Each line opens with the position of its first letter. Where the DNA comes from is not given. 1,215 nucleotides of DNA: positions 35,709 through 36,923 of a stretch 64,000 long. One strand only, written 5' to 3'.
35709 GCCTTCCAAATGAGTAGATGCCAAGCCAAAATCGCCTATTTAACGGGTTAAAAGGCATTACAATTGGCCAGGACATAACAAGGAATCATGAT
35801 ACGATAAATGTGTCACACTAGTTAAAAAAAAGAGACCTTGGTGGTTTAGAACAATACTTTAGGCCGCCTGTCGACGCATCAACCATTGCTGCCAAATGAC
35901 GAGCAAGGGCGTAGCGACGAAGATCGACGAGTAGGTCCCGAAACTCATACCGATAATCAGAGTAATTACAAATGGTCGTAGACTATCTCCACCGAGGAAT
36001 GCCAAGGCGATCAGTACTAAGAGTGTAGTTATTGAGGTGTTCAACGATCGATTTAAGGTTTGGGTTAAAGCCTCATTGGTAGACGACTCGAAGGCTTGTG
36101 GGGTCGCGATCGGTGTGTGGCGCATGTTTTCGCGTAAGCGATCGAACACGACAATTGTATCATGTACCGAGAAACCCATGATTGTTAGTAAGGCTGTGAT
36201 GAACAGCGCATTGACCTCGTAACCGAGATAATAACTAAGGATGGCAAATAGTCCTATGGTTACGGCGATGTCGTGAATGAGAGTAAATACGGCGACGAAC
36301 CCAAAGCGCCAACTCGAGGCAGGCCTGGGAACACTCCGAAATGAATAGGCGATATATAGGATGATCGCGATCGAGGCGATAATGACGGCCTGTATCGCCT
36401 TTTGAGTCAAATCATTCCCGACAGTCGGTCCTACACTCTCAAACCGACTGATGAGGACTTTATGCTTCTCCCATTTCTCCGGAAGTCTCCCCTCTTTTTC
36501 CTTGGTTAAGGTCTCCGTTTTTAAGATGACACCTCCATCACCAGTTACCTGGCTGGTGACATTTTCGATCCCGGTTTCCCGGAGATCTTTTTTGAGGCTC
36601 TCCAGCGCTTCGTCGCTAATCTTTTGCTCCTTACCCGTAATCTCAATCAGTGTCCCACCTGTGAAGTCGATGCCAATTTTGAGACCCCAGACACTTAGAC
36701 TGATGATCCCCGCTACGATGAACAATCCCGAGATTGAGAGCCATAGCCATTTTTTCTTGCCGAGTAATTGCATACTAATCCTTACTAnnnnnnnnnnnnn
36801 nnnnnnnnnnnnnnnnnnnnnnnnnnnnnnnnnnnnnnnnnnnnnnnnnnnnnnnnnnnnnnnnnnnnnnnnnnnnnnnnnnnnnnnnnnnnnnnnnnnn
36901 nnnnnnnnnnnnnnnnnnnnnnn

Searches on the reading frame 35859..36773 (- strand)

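Call 78: search_protein_families(library=pfam, proteins=[window:35859-36773:-], max_evalue=0.001)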
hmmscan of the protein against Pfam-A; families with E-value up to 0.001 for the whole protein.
window:35859-36773:- (304 aa): 3 families
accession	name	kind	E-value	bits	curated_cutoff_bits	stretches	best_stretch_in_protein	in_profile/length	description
PF02355.23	SecD_SecF_C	-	3.7e-55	186.7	20.5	1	105-296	12-188/189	Protein export membrane protein SecD/SecF, C-terminal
PF07549.19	Sec_GG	-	0.00043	20.2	20.3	1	30-46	7-23/28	SecD/SecF GG Motif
PF00873.25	ACR_tran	-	0.00097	17.4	28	1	164-285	358-480/1021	AcrB/AcrD/AcrF family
